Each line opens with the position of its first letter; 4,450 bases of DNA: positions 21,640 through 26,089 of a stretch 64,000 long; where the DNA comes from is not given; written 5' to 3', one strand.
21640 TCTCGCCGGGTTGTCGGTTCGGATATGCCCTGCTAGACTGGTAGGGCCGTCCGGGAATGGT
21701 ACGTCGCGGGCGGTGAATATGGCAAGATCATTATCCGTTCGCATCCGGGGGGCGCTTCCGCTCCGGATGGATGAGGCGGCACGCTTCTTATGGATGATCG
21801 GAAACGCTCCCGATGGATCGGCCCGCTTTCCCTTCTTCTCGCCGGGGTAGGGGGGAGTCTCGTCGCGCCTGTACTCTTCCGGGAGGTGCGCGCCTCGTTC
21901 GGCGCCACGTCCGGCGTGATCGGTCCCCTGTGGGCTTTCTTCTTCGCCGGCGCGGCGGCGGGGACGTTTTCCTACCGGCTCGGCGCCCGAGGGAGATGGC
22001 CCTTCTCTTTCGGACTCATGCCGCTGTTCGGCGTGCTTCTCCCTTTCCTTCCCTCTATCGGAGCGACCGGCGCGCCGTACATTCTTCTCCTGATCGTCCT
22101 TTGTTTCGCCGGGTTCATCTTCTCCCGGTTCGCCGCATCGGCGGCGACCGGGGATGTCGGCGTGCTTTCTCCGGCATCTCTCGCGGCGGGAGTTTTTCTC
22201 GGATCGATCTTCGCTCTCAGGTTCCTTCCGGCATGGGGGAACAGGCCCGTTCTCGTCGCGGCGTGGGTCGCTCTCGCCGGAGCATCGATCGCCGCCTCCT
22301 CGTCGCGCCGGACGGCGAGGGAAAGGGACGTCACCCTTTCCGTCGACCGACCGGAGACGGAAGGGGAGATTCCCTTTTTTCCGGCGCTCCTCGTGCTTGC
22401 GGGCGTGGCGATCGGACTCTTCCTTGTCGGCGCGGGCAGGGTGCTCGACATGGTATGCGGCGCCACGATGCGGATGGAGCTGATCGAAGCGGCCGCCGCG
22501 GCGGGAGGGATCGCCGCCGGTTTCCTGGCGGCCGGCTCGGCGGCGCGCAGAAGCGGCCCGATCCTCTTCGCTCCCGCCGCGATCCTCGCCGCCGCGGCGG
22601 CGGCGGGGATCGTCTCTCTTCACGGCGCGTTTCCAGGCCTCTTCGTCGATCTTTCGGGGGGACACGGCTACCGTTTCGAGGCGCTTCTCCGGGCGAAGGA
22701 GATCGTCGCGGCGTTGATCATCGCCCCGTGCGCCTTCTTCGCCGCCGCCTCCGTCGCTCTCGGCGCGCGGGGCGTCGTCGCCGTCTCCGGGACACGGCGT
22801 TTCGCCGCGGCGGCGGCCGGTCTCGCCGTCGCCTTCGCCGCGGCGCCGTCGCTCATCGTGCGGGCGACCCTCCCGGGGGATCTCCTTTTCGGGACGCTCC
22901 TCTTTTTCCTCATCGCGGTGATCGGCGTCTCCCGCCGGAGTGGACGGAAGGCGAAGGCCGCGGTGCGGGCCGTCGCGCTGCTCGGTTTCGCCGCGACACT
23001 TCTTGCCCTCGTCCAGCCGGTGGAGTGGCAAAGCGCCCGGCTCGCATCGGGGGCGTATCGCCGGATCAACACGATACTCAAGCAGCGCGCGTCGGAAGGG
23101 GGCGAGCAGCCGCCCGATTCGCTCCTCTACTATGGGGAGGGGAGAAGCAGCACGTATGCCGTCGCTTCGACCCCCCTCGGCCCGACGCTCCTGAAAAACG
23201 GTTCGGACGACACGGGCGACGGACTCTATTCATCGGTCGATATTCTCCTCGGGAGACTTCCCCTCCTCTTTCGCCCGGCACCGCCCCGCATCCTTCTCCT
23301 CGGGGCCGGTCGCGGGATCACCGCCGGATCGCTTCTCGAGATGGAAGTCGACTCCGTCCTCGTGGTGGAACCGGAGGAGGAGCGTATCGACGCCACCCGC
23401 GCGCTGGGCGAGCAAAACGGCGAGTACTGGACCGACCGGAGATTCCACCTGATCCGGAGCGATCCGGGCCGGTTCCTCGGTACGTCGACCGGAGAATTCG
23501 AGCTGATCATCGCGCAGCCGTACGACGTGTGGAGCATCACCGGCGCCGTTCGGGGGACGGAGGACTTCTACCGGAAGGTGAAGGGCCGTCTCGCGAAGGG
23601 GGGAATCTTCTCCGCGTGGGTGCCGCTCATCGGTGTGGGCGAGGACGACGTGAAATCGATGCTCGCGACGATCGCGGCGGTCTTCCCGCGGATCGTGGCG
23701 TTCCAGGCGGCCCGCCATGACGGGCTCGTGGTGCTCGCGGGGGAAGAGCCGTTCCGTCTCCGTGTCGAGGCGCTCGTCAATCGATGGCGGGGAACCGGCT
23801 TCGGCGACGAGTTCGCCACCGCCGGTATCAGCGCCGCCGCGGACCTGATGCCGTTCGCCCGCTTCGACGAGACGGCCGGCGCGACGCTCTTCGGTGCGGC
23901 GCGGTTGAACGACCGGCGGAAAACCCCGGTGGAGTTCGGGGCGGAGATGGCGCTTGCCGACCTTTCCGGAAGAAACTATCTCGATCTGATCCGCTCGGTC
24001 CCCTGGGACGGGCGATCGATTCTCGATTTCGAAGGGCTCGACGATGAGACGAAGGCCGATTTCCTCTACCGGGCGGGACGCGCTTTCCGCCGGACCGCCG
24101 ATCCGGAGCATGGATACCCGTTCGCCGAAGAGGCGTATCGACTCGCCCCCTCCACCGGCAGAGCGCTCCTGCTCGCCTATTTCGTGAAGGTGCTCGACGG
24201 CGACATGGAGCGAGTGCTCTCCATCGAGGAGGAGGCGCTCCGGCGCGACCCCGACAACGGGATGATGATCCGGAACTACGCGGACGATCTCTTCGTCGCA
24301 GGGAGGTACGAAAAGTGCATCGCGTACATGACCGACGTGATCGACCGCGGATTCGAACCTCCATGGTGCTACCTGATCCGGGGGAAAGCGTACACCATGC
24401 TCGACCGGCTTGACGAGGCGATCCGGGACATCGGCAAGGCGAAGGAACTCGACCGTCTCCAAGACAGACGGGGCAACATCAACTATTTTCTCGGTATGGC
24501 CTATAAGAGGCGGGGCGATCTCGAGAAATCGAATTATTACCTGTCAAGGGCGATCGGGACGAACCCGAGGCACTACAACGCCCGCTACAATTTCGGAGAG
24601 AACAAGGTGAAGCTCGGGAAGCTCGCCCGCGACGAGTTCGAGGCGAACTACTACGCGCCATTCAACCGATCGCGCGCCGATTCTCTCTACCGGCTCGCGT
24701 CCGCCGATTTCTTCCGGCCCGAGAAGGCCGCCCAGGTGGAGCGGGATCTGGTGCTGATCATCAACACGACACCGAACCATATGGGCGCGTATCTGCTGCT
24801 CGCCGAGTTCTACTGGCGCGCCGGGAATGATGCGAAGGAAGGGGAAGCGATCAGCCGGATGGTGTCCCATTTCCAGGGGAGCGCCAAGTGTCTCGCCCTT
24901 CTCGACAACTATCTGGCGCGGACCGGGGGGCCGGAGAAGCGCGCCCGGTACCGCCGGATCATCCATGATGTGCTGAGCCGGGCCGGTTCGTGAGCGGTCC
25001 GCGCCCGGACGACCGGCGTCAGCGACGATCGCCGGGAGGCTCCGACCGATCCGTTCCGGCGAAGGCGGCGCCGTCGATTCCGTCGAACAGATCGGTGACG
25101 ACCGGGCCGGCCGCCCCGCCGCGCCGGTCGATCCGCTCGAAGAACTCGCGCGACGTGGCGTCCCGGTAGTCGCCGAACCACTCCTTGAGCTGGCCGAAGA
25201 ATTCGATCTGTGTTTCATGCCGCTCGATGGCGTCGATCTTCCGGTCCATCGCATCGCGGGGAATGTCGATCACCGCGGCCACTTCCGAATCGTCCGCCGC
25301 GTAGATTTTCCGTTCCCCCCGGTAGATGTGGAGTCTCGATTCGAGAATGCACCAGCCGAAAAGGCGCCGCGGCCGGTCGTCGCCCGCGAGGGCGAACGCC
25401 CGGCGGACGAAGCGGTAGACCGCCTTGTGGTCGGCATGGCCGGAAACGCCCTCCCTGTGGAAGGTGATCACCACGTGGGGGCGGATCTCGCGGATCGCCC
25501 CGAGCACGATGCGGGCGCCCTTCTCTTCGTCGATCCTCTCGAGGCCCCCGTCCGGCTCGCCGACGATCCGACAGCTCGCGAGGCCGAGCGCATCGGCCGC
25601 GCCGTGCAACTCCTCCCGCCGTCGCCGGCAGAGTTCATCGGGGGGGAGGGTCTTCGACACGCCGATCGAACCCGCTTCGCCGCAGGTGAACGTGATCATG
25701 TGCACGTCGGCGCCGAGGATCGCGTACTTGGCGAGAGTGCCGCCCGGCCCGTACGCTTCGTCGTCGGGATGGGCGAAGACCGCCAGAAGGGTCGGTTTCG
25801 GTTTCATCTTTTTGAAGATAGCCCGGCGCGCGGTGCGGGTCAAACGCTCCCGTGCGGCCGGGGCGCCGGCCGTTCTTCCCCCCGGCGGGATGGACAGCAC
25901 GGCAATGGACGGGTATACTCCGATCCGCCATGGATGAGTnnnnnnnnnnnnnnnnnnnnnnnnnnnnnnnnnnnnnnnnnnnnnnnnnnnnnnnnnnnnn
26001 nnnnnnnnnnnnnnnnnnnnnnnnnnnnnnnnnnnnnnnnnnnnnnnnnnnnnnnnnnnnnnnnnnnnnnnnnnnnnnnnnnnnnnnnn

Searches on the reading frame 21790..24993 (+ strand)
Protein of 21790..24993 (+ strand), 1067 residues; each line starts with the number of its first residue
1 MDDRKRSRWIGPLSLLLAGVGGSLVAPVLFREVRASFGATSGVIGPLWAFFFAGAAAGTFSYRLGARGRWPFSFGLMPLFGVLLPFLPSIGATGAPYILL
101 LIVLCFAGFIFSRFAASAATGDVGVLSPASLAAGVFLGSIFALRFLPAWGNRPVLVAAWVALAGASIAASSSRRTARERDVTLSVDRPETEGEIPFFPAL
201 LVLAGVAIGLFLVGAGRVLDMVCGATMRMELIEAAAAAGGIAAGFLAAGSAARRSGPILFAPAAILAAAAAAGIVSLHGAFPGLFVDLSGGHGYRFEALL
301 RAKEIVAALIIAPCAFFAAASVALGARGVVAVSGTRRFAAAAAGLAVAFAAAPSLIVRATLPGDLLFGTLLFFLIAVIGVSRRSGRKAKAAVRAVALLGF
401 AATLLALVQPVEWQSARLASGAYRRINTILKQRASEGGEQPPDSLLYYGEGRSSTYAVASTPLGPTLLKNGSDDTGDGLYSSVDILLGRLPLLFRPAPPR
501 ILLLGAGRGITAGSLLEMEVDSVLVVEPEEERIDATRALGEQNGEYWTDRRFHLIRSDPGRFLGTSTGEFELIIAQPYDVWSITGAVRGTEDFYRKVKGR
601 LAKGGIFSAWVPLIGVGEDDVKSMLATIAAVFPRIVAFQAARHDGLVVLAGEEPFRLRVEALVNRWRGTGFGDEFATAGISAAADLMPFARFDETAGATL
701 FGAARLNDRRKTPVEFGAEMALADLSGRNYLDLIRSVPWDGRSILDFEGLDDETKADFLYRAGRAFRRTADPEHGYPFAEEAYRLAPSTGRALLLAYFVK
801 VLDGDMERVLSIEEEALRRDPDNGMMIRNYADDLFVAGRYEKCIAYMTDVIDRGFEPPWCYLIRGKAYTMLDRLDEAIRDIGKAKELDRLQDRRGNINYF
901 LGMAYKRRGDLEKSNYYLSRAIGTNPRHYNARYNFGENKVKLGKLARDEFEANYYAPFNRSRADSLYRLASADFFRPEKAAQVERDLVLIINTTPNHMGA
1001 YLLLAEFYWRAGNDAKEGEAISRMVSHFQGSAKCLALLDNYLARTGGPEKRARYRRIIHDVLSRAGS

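Call 39: search_protein_families(library=pfam, proteins=[window:21790-24993:+], max_evalue=0.0001)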
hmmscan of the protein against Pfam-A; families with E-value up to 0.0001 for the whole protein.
window:21790-24993:+ (1067 aa): 6 families
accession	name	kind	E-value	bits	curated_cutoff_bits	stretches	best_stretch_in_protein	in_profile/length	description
PF13428.12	TPR_14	-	2.6e-06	28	23.5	0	1000-1035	3-38/44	Tetratricopeptide repeat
PF07719.23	TPR_2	-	8.5e-06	26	27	0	860-888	3-31/34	Tetratricopeptide repeat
PF01564.23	Spermine_synth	-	3.2e-05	24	22.9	1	486-637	7-157/186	Spermine/spermidine synthase domain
PF12895.13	ANAPC3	-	4.1e-05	24.2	27.2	0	816-883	18-81/82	Anaphase-promoting complex, cyclosome, subunit 3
PF13181.12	TPR_8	-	9e-05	22.8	25.7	0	897-927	3-33/34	Tetratricopeptide repeat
PF14559.12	TPR_19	-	9.2e-05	23.1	25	0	803-850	4-51/68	Tetratricopeptide repeat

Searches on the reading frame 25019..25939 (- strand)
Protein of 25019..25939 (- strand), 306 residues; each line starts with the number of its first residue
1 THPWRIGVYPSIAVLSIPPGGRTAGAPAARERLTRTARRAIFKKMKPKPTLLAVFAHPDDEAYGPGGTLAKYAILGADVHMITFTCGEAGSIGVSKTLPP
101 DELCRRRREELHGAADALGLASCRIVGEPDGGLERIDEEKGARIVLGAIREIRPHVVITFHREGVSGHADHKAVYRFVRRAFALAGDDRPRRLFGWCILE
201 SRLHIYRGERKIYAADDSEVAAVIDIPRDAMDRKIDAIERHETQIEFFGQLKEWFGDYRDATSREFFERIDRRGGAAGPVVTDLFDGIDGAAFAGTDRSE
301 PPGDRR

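Call 39: search_protein_families(library=pfam, proteins=[window:25019-25939:-], max_evalue=0.0001)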
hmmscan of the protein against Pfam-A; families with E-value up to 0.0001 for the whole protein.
window:25019-25939:- (306 aa): 1 family
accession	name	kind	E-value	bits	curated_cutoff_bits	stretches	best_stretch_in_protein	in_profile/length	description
PF02585.22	PIG-L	-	9.9e-31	107.4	28.2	1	52-181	1-128/129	GlcNAc-PI de-N-acetylase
